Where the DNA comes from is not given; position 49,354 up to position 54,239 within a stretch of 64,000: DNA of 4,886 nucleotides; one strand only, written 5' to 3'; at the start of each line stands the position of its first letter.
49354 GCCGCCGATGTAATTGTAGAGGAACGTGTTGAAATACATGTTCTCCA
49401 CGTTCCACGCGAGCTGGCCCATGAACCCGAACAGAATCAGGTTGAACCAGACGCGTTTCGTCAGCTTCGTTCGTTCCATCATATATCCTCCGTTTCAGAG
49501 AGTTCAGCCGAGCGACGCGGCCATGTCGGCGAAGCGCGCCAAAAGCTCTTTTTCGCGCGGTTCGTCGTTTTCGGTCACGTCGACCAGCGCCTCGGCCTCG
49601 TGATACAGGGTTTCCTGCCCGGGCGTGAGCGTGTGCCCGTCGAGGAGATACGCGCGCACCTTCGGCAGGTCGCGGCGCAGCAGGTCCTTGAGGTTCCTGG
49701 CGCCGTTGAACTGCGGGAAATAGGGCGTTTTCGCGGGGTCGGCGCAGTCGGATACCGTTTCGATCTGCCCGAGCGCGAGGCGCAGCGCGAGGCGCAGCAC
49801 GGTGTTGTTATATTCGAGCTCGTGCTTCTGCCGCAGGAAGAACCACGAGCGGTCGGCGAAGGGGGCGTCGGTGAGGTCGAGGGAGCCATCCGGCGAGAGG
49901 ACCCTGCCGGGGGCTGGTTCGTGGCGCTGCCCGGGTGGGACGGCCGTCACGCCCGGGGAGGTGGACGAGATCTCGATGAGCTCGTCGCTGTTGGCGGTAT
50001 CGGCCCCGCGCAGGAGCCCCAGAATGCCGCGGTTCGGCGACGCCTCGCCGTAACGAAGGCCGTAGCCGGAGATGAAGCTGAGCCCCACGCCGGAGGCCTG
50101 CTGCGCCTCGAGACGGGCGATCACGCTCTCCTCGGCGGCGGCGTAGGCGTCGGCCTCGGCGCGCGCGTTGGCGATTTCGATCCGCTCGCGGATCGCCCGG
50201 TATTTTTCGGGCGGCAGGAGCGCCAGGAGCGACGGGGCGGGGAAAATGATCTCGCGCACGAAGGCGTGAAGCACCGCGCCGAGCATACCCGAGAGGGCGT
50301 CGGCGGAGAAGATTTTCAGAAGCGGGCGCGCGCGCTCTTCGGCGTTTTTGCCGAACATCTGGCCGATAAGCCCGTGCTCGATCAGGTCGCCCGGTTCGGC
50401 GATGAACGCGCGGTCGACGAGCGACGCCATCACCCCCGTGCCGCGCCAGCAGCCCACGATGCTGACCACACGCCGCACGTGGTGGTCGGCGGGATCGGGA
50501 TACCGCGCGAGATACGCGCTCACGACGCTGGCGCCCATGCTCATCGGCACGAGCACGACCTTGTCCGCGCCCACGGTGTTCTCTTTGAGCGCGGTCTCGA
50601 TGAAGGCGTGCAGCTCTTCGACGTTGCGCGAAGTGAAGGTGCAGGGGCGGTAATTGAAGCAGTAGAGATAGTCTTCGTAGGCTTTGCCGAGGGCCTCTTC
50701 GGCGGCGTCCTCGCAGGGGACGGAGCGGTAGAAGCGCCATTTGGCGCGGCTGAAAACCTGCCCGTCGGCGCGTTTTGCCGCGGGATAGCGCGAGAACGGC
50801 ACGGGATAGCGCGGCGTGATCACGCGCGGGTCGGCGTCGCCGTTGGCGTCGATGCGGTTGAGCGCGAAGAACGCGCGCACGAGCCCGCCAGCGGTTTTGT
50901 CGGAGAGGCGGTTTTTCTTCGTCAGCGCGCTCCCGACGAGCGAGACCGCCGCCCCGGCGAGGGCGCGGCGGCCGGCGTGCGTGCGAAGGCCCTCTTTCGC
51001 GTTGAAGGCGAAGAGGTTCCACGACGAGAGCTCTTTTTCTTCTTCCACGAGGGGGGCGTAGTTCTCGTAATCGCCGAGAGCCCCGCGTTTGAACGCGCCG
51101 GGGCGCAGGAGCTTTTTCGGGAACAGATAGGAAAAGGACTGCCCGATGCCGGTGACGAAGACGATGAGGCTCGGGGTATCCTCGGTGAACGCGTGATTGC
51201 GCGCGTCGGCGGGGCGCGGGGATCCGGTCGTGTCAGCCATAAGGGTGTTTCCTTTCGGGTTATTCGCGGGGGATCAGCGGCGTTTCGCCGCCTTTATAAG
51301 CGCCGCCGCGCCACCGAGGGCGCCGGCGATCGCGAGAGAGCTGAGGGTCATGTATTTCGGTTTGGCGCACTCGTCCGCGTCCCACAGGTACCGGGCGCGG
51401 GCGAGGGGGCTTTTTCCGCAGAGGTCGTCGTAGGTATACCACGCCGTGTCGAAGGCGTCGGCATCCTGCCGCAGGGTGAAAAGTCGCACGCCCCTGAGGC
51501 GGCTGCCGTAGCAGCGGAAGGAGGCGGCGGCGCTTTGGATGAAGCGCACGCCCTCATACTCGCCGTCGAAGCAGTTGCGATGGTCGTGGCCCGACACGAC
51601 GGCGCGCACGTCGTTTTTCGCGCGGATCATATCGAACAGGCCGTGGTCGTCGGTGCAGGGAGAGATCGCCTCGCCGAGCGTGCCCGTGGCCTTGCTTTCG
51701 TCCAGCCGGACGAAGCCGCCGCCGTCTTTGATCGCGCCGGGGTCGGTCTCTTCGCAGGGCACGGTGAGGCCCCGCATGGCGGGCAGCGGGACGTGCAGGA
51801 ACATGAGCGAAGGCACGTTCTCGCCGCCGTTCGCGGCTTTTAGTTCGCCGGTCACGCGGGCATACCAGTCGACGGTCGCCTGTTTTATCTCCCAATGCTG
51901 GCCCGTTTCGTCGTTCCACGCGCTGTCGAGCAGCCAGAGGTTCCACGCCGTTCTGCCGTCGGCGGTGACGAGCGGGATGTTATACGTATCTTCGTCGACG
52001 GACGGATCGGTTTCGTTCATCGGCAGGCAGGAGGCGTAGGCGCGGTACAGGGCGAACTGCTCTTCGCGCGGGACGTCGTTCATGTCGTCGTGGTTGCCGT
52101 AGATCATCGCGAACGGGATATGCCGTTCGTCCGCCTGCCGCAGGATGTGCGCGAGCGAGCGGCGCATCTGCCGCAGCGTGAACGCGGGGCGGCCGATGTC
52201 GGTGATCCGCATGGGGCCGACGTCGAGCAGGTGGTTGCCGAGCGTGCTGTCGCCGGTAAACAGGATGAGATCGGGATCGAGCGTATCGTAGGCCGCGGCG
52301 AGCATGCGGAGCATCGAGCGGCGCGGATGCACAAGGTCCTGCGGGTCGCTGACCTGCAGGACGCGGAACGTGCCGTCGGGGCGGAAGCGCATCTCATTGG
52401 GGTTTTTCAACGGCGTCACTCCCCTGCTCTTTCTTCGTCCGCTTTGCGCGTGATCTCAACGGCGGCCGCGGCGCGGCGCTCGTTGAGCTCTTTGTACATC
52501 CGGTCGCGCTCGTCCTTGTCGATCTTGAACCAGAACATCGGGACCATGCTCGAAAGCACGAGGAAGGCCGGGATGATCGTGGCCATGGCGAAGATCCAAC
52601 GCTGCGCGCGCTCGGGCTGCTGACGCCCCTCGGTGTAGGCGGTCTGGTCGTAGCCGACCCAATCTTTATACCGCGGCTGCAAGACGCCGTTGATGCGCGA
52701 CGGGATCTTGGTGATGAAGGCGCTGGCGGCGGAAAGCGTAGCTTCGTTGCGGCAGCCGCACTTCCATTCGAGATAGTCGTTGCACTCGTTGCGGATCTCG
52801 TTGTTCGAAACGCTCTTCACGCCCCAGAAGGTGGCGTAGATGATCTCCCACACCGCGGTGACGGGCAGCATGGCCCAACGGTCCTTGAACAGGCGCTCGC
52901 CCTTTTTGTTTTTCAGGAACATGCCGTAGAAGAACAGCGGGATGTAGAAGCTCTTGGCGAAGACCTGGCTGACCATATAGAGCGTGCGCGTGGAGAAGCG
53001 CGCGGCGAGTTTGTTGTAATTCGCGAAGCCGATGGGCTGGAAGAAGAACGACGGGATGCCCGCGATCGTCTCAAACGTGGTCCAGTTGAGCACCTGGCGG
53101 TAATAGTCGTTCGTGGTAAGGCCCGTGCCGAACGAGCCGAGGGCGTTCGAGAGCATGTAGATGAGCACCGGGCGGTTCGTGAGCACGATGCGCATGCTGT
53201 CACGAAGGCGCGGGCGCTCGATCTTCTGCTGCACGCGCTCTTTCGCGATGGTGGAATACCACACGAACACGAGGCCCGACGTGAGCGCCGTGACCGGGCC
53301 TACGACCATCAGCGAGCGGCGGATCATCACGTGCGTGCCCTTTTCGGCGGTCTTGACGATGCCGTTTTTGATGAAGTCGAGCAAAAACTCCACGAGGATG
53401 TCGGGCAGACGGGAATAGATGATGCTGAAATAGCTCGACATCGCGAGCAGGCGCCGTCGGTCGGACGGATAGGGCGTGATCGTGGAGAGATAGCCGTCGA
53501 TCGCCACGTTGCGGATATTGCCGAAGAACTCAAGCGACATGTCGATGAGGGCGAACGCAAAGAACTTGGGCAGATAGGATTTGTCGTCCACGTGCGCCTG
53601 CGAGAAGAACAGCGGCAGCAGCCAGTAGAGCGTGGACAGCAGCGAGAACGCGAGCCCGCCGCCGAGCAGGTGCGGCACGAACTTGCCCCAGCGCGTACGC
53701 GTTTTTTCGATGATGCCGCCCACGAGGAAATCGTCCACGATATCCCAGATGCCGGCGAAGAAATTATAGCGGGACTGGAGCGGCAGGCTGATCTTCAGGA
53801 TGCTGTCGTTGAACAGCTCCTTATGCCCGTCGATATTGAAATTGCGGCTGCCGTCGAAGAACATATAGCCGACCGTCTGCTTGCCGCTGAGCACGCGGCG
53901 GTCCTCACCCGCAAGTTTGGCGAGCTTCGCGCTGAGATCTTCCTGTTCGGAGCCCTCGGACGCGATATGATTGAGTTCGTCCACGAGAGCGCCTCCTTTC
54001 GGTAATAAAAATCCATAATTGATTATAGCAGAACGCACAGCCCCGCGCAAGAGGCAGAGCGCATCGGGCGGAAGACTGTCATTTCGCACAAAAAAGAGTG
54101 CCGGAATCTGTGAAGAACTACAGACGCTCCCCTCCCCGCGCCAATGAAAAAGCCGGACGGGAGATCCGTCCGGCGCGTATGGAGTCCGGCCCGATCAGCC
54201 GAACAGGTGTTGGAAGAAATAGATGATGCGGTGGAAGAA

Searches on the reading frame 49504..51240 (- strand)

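Call 53: search_protein_families(library=pfam, proteins=[window:49504-51240:-], max_evalue=0.001)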
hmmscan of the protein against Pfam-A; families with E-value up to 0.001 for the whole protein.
window:49504-51240:- (578 aa): 2 families
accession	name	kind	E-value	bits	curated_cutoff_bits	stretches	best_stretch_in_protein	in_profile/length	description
PF00561.26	Abhydrolase_1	-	0.00028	21.1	25.8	1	202-263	40-102/245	alpha/beta hydrolase fold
PF02450.21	LCAT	-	0.00083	19.1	21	0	208-268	106-165/392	Lecithin:cholesterol acyltransferase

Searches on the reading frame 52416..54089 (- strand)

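Call 24: search_protein_families(library=pfam, proteins=[window:52416-54089:-], max_evalue=0.001)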
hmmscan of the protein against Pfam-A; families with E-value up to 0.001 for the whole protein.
window:52416-54089:- (557 aa): 1 family
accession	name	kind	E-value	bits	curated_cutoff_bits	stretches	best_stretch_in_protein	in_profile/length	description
PF13347.12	MFS_2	-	3.5e-33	115.2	27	1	96-525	26-427/427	MFS/sugar transport protein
